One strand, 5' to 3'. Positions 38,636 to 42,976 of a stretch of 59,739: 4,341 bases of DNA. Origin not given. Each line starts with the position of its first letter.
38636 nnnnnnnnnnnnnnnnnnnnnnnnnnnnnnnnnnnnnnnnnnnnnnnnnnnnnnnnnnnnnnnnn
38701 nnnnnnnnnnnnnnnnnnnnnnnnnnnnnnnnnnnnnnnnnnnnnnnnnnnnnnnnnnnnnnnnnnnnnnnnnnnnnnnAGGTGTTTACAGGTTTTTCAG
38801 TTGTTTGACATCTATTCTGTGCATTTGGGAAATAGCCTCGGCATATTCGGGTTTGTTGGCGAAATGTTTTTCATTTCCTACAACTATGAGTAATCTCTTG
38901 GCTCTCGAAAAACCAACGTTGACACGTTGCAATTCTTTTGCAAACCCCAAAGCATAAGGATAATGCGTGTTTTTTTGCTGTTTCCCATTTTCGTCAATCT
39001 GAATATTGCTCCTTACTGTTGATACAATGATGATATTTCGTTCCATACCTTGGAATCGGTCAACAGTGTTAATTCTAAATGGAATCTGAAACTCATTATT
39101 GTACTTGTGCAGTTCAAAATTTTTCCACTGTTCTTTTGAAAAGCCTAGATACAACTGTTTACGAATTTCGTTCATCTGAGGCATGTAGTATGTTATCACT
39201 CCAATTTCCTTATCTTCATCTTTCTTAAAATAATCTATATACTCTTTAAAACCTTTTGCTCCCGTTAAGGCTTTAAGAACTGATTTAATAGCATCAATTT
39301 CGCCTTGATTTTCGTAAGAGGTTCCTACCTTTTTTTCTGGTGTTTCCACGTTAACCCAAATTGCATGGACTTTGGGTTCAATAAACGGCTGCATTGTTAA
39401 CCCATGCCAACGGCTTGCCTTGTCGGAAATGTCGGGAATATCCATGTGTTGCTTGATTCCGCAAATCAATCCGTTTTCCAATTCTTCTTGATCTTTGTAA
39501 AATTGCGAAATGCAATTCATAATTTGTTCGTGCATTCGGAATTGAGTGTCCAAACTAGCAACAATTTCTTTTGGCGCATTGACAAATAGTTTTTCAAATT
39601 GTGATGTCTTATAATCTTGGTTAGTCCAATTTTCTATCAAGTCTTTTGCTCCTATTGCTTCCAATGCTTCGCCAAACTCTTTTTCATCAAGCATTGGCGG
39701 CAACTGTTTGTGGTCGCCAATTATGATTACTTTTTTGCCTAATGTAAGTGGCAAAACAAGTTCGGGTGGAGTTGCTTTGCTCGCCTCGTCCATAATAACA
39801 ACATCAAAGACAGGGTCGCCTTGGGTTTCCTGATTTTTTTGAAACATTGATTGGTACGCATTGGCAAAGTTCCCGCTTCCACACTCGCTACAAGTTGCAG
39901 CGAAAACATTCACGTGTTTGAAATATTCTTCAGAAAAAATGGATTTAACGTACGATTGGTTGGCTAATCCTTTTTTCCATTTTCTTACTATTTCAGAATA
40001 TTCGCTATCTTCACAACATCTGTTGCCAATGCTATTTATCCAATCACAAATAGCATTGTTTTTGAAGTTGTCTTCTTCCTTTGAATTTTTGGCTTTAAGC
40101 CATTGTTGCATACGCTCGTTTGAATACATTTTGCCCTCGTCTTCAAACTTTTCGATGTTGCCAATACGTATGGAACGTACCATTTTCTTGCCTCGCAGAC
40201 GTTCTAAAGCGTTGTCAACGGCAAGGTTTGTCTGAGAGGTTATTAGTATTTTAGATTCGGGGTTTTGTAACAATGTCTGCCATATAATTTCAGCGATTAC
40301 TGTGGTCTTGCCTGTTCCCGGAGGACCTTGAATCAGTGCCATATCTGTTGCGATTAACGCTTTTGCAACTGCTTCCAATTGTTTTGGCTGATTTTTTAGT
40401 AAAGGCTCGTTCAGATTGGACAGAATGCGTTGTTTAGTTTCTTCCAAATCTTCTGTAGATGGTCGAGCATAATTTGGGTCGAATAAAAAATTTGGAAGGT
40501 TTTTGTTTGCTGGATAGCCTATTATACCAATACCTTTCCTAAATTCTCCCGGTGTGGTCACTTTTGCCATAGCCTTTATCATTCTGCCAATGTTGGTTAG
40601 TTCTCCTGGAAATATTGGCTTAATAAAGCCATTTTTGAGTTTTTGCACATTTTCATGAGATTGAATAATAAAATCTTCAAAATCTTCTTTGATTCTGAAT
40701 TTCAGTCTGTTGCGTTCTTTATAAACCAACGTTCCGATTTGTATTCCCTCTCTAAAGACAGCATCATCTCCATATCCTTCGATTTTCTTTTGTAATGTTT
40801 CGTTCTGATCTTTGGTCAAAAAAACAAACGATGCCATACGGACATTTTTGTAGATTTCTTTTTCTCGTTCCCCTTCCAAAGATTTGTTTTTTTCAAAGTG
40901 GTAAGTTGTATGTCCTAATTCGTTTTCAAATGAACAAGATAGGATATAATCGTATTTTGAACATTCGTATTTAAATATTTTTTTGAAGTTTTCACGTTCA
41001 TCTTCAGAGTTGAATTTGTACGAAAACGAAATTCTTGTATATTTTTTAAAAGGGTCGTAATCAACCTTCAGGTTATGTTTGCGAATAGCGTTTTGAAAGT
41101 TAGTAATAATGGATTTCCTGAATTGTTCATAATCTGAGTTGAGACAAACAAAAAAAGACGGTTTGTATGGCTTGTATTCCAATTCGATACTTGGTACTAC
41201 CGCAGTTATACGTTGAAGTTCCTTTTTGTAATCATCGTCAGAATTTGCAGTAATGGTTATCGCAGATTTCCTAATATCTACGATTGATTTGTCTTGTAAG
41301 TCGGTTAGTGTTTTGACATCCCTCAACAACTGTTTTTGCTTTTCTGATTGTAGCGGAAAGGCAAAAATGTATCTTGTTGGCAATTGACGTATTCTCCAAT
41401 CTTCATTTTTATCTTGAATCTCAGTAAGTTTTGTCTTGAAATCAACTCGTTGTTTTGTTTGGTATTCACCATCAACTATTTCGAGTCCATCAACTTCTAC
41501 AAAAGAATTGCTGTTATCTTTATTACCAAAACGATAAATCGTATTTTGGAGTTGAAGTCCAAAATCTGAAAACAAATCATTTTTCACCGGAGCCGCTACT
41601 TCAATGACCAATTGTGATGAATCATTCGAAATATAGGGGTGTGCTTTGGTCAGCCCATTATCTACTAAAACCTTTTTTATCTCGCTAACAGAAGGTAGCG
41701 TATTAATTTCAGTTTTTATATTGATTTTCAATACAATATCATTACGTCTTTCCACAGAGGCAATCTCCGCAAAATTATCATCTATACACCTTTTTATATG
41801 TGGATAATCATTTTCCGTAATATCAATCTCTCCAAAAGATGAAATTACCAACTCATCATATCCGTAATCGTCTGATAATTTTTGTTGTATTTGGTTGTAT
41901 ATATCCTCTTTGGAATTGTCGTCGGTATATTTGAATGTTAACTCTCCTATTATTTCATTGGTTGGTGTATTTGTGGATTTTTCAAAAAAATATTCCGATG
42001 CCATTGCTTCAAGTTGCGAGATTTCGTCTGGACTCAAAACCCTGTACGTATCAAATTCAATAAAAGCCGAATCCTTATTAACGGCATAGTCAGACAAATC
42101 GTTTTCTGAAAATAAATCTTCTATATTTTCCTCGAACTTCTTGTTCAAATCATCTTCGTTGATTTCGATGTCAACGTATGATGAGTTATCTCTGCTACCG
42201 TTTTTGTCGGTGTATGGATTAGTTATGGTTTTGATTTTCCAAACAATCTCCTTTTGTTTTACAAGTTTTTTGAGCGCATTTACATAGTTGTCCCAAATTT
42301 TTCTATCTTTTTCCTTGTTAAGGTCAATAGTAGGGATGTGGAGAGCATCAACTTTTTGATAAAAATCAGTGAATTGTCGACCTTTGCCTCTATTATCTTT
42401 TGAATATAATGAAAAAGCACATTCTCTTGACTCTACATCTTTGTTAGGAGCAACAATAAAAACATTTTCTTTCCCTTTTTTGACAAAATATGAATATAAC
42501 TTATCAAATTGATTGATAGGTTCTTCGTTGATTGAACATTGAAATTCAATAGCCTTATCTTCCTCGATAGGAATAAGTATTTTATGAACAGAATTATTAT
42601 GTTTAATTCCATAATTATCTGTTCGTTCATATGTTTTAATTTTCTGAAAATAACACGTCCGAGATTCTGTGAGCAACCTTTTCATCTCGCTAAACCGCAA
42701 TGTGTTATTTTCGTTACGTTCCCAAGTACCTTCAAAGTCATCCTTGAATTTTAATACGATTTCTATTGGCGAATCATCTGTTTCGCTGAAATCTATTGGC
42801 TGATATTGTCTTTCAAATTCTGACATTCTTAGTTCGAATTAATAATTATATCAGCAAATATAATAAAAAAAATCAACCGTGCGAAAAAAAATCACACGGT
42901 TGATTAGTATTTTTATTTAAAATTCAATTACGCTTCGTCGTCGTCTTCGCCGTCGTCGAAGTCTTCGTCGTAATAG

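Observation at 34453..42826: Candidate new defence system: giant UPF1-like helicase + PLD-like nuclease + small protein + AAA+ ATPase in one tight operon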

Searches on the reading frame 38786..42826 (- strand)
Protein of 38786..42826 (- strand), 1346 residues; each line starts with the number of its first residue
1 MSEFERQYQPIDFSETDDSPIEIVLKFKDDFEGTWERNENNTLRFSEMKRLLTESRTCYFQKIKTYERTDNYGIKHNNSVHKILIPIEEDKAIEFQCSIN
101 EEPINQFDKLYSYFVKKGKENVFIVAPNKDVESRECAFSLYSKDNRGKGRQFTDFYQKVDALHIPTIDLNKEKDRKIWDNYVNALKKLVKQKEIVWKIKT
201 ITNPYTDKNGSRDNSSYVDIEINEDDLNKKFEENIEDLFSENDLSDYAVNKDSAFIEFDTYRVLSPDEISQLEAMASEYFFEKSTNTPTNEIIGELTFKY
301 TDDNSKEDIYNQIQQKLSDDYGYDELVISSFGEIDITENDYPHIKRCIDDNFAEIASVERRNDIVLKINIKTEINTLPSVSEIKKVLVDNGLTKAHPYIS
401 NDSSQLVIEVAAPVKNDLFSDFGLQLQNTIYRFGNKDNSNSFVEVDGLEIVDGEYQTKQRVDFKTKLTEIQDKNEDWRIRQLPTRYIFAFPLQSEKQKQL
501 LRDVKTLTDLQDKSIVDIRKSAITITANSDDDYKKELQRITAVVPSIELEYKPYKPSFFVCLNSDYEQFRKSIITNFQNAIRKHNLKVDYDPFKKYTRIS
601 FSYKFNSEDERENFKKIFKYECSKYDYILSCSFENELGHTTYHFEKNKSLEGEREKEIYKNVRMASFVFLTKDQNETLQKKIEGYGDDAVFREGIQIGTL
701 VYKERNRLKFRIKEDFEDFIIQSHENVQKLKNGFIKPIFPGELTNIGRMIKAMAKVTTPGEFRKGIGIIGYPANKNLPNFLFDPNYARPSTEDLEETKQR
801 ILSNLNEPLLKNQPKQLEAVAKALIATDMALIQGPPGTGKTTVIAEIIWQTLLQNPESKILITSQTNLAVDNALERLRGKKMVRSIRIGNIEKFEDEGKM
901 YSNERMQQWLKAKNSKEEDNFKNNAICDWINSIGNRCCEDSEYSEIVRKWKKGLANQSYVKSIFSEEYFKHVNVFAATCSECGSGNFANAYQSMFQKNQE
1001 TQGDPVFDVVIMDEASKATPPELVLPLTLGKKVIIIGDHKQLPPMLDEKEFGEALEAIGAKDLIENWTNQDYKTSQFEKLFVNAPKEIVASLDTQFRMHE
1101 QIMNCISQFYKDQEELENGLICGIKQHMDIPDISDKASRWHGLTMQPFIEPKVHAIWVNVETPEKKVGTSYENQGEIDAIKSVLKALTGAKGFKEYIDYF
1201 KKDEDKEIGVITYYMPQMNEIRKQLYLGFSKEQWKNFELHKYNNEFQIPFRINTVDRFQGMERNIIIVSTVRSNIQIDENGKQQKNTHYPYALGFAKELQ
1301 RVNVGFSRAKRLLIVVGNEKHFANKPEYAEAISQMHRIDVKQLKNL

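Call 3: search_protein_families(library=pfam, proteins=[window:38786-42826:-], max_evalue=0.01)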
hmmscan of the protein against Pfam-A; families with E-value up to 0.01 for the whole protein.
window:38786-42826:- (1346 aa): 14 families
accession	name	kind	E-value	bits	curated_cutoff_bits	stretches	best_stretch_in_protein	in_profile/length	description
PF13087.12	AAA_12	-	4.8e-39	134.4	27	1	1072-1319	1-194/195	AAA domain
PF13086.12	AAA_11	-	1.1e-37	130.7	27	1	815-1046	5-254/257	AAA domain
PF13245.12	AAA_19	-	6.9e-12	46.1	25.1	1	816-1045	1-132/134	AAA domain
PF13604.12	AAA_30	-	2.9e-09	37.4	27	1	813-872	3-61/191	AAA domain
PF00580.27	UvrD-helicase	-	2.3e-05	24.7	23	1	814-962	3-157/271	UvrD/REP helicase N-terminal domain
PF04851.21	ResIII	-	2.8e-05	24.5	22.5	1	814-1015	6-134/164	Type III restriction enzyme, res subunit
PF01443.25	Viral_helicase1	-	3.2e-05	24.3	21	0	831-866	2-36/228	Viral superfamily 1 RNA helicase core domain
PF09848.15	SLFN-g3_helicase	-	9e-05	22.3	24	0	829-866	3-42/354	Schlafen group 3, DNA/RNA helicase domain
PF00270.35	DEAD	-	0.00072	19.8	26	1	814-878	2-66/167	DEAD/DEAH box helicase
PF20720.3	nSTAND3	-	0.00088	19.4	27.2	1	816-854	6-44/155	Novel STAND NTPase 3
PF02562.22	PhoH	-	0.00097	19.1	27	0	817-879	9-70/205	PhoH-like protein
PF00004.35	AAA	-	0.0012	19.7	21.2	0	831-851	2-22/131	ATPase family associated with various cellular activities (AAA)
PF05127.21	NAT10_TcmA_helicase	-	0.0026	18.1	22.7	0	832-914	2-82/176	RNA cytidine acetyltransferase NAT10/TcmA, helicase domain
PF06745.19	ATPase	-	0.0049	16.7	26.6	0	825-920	17-103/231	KaiC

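Call 4: search_protein_families(library=padloc, proteins=[window:38786-42826:-], max_evalue=0.01)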
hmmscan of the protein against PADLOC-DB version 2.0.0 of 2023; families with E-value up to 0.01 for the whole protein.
window:38786-42826:- (1346 aa): 13 families
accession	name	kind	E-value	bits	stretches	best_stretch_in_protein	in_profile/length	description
PDLC03920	MkoA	-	2e-110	368.8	1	611-1331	450-1089/1112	-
PDLC03921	MkoA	-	9.3e-85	283.4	2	1006-1326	1296-1574/1607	-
PDLC03924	MkoC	-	4.2e-30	102.6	3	1156-1328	813-953/1136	-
PDLC05009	PDC-S37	-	1.5e-14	50.8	2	1005-1044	936-975/1550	-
PDLC04140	mad8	-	7.2e-09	33.6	1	817-912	17-109/314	mads_8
PDLC02194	Hhe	-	5.2e-06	21.9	1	1005-1045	1379-1419/1911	-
PDLC00136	GajB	-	6e-05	20.1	0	820-878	9-68/570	UrvD helicase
PDLC01439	typeIV_DinG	-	7e-05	19.7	1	811-918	18-103/575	CAS-IV-A; associated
PDLC00121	GajB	-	0.00056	16.6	1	831-883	22-77/565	UrvD helicase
PDLC04173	GajB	-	0.0016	15.5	1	822-882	4-61/471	-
PDLC00112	GajB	-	0.0018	15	1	827-884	18-76/581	UrvD helicase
PDLC02895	DpdJ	-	0.002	13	0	998-1049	184-238/2112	DpdJ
PDLC00130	GajB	-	0.0054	13.1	0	1301-1327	552-578/589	UrvD helicase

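Call 6: search_protein_families(library=ncbifam, proteins=[window:38786-42826:-], max_evalue=0.01)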
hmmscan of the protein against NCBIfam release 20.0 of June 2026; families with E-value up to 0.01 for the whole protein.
window:38786-42826:- (1346 aa): 7 families
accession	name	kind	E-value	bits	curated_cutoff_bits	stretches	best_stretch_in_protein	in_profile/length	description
TIGR00376.1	TIGR00376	hypoth_equivalog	2.8e-59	201.2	348.9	1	814-1336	161-628/639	IGHMBP2 family helicase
NF040671.1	PLuB_AAA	exception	1.8e-44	151.5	999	2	972-1336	935-1249/1256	PLuB system helicase-like protein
NF058533.1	antiphage_ProA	equivalog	5.3e-14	50.6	1500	2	1005-1044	1302-1341/1903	anti-phage protein ProA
TIGR01447.1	recD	equivalog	5.2e-11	41.8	310.15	2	799-866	137-205/597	exodeoxyribonuclease V subunit alpha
NF042953.1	Hhe_antiphage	equivalog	4.7e-10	37.5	2000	1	1003-1044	1278-1319/1797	DUF4011 domain-containing anti-phage protein Hhe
TIGR01448.2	helicase_RecD2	equivalog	1.6e-09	36.5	500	1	792-862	300-364/713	SF1B family DNA helicase RecD2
NF008127.0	PRK10875.1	equivalog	0.00041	19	671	1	799-852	144-196/619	exodeoxyribonuclease V subunit alpha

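Call 8: search_protein_families(library=phrogs, proteins=[window:38786-42826:-], max_evalue=0.01)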
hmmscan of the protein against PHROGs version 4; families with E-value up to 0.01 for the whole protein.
window:38786-42826:- (1346 aa): 3 families
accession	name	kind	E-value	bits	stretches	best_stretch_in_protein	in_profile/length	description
phrog_25411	-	unknown function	2.4e-42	146.4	2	806-1113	210-452/627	-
phrog_170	-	other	3.7e-08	34.1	1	796-863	60-126/323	PhoH-like phosphate starvation-inducible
phrog_1967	-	DNA, RNA and nucleotide metabolism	1.5e-07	31.4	1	797-1133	138-467/776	DNA helicase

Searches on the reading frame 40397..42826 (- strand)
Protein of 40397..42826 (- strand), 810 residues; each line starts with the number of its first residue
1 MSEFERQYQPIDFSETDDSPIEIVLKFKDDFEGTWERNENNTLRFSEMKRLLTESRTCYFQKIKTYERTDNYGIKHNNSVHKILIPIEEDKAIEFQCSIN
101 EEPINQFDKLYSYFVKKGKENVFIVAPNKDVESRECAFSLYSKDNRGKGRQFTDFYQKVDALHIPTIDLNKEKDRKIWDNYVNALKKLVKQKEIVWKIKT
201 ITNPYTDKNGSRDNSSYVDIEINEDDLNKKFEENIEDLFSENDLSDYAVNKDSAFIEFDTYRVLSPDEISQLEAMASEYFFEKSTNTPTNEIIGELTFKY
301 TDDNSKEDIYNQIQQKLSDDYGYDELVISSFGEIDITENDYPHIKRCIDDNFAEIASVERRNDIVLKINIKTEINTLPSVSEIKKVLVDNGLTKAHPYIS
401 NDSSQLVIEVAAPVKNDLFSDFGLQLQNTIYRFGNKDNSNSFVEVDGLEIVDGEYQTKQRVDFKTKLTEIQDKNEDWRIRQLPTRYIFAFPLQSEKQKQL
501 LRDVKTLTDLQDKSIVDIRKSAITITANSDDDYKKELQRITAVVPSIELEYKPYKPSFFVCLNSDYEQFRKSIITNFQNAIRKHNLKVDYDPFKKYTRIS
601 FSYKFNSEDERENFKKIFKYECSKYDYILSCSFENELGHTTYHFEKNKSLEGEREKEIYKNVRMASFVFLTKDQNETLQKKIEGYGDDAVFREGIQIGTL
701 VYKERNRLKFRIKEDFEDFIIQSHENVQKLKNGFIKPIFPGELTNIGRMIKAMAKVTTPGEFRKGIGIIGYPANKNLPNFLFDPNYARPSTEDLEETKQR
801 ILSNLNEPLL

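Call 79: search_solved_structures(query=A6, max_evalue=1)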
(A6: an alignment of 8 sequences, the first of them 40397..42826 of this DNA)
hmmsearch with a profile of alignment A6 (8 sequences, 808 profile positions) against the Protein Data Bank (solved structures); distinct sequences matched with E-value up to 1: 0.

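Call 84: search_protein_families(library=pfam, proteins=[window:40397-42826:-], max_evalue=0.1)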
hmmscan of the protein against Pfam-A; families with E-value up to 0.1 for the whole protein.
window:40397-42826:- (810 aa): 1 family
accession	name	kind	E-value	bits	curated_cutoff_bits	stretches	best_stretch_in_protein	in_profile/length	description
PF07960.16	CBP4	-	0.033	14.4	28.8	0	170-227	50-107/131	CBP4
